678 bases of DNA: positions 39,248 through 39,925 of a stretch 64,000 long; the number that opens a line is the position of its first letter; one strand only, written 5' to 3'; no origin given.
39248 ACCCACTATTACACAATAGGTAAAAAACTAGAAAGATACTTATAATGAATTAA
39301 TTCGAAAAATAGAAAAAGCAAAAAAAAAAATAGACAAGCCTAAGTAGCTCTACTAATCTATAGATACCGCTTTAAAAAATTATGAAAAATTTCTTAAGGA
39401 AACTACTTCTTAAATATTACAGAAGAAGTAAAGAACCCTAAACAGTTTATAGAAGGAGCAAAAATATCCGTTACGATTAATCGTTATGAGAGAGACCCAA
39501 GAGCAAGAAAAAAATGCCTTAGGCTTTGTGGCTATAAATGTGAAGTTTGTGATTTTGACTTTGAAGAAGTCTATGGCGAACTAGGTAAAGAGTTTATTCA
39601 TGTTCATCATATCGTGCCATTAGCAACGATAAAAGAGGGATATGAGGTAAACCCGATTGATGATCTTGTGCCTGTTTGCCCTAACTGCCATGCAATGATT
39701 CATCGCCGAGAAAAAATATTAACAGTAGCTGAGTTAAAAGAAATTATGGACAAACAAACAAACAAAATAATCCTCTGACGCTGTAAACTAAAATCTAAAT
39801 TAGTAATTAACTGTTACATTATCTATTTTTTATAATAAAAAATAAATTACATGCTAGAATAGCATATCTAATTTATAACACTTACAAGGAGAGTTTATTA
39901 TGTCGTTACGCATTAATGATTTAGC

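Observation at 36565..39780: Decayed restriction/defence-like island between tRNA-Arg/proS and the peroxiredoxin gene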

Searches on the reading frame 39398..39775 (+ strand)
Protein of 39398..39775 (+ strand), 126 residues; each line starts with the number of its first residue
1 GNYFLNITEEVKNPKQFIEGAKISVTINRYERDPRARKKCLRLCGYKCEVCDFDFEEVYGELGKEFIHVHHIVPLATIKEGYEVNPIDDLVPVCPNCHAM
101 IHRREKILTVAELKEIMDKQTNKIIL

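Call 7: search_protein_families(library=pfam, max_evalue=1, proteins=[window:39398-39775:+])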
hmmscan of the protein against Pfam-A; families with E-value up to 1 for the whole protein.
seq(126 aa): 4 families
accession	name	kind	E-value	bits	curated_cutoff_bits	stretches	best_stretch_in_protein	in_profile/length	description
PF01844.29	HNH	-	4e-09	36.9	21.4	1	48-104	1-47/47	HNH endonuclease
PF09723.15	Zn_ribbon_8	-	0.013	15.9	34.4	0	46-58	6-18/41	Zinc ribbon domain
PF13391.12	HNH_2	-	0.1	12.9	21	1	48-103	1-60/66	HNH endonuclease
PF14446.12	Prok-RING_1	-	0.11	12.9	29.1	1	85-103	15-32/54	Prokaryotic RING finger family 1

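Call 9: search_protein_families(library=padloc, max_evalue=1, proteins=[window:39398-39775:+])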
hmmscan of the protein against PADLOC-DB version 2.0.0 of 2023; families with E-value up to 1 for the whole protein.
seq(126 aa): 11 families
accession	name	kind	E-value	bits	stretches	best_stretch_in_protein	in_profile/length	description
PDLC03656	mREase_IV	-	4.9e-08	31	1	19-108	174-262/277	Type IV methyl-directed restriction enzyme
PDLC00643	ZorE2|ZorE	-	6.1e-06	23.8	1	26-118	195-278/282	HNH endonuclease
PDLC03662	mREase_IV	-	7e-06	22.8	1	25-101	461-534/560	Type IV methyl-directed restriction enzyme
PDLC00746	Effector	-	0.00015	18.9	1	82-124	77-119/389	Endonuclease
PDLC00406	SduA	-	0.00017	19.7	1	34-124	20-116/326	DUF4263 domain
PDLC00642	ZorE2|ZorE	-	0.00035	18.1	1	10-117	177-274/283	HNH endonuclease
PDLC03514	REase_II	-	0.00048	17.5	1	49-103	293-342/386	Type II restriction enzyme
PDLC00645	ZorE2|ZorE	-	0.0014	15.7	1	43-107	207-260/375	HNH endonuclease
PDLC01047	Csx26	-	0.0017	16.6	1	46-119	29-102/105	HNH nuclease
PDLC00740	Effector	-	0.0026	14.6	1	25-122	9-118/391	Endonuclease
PDLC01999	SAVED1--SAVED_HNH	-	0.032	11.2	1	26-107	10-100/387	-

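Call 10: search_protein_families(library=ncbifam, max_evalue=1, proteins=[window:39398-39775:+])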
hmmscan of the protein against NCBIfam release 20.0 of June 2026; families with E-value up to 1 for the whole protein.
seq(126 aa): 3 families
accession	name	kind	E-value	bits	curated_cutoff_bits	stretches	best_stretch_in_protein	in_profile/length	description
NF045808.1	PT-DNA_restrict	exception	1.3e-05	24.5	180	1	18-70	147-199/284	phosphorothioated DNA-binding restriction endonuclease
NF040563.1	guided_IscB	equivalog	0.0022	17.1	175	1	36-119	183-252/314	RNA-guided endonuclease IscB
TIGR02605.1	CxxC_CxxC_SSSS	subfamily_domain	0.36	11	31.3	0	46-58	6-18/52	FmdB family zinc ribbon protein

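Call 29: find_homologous_proteins(query=window:39398-39775:+)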
Query seq(126 aa) (126 aa): 760 proteins with E <= 0.001 among 763 candidates; the best 120 are listed.
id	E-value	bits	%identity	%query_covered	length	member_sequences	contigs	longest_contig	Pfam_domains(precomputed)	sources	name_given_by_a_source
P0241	5.5e-41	157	57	91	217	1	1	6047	PF01844.30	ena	-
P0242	2.7e-40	155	57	94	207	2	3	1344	PF01844.30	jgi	jgi:5-methylcytosine-specific restriction protein A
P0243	6.6e-40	154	60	85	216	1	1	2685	PF01844.30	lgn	-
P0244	2.0e-39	152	57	88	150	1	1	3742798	PF01844.30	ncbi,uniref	ncbi:HNH endonuclease [Halomonas sp. E14]|uniref:HNH endonuclease n=1 Tax=Halomonas sp. E14 TaxID=33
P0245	8.7e-39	150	55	85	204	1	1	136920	-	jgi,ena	-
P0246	9.7e-39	150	53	100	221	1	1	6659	PF01844.30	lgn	-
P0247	1.9e-38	149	56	93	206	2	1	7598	PF01844.30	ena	-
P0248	2.5e-38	149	55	90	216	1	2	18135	PF01844.30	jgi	-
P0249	2.7e-38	149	54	95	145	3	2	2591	PF01844.30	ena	-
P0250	3.4e-38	148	55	88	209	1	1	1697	PF01844.30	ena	-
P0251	3.5e-38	148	56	86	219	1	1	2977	PF01844.30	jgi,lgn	-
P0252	3.5e-38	148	58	87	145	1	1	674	PF01844.30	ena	-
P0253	5.0e-38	148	53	94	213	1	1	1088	PF01844.30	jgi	jgi:5-methylcytosine-specific restriction protein A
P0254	6.0e-38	148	56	93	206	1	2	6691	PF01844.30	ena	-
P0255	7.0e-38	147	63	81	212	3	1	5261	PF01844.30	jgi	jgi:5-methylcytosine-specific restriction protein A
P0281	8.5e-37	144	52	94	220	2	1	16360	PF01844.30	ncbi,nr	ncbi:MAG: HNH endonuclease [Proteobacteria bacterium]|nr:HNH endonuclease [Pseudomonadota bacterium]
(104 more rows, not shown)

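Call 66: search_protein_families(library=padloc, max_evalue=0.01, proteins=[P0281])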
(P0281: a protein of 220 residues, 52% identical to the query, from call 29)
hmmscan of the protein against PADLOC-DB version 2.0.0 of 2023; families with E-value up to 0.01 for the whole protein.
P0281 (220 aa): 1 family
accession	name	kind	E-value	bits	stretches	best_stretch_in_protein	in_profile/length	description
PDLC03656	mREase_IV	-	0.00011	20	1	127-203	187-258/277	Type IV methyl-directed restriction enzyme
